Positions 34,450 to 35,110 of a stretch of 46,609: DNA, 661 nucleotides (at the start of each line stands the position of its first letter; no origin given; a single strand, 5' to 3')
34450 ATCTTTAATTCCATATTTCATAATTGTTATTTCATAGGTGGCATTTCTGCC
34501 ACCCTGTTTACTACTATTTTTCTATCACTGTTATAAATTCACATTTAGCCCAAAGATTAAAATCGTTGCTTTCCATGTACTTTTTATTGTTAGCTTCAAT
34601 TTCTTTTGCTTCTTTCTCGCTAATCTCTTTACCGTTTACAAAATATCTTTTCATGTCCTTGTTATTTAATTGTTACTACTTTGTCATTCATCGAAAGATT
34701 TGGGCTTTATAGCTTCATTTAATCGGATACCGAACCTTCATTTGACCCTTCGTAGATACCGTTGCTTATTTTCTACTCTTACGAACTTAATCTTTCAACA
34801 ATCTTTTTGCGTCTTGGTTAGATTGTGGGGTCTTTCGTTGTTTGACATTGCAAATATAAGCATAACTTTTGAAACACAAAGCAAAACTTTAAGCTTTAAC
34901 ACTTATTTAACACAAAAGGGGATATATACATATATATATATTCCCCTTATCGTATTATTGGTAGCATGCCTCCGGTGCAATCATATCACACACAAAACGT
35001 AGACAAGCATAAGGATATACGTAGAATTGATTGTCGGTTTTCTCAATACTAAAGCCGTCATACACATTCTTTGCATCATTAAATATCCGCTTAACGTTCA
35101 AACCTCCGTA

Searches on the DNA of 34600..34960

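Call 74: search_rna_families(source=window, start=34600, end=34960, threshold=evalue, max_evalue=10)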
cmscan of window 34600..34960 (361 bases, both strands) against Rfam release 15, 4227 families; matches with E-value up to 10: 10.
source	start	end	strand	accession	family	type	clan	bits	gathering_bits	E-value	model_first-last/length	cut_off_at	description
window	34647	34691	-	RF02098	DGCR5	Gene; lncRNA;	-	28.4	50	0.0026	1-49/49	no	DiGeorge syndrome critical region gene 5 conserved region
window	34903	34960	-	RF01606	plasmodium_snoR31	Gene; snRNA; snoRNA; HACA-box;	-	21.8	60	1.2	78-145/145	5'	small nucleolar RNA snoR31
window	34836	34917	+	RF01183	SNORD19B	Gene; snRNA; snoRNA; CD-box;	CL00048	19.3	50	1.6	1-84/84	no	Small nucleolar RNA SNORD19B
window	34869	34941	+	RF02445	SpR14_sRNA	Gene; sRNA;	-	18.5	50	6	1-80/80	no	Streptococcus sRNA SpR14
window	34886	34952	-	RF01726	SAM-II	Cis-reg; riboswitch;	-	16.2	44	1.6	1-60/60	no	SAM-II riboswitch aptamer (SAM-II long loop)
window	34819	34948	-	RF02839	Ref66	Gene; antisense;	-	16.1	92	1.1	1-120/120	no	Enterococcus sRNA 66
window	34916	34948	-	RF03747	mir-4536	Gene; miRNA;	-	15.9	76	4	1-88/88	no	mir-4536 microRNA precursor family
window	34918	34945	+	RF04217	mir-297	Gene; miRNA;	-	15.4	90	6.6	25-52/71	no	mir-297 microRNA precursor family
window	34890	34949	+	RF00161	nos_TCE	Cis-reg;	-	14.8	60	3.8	1-64/64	no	Nanos 3' UTR translation control element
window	34887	34959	-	RF02864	sRNA_0030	Gene; sRNA;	-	12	123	9.4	1-165/165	no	Enterococcus sRNA 30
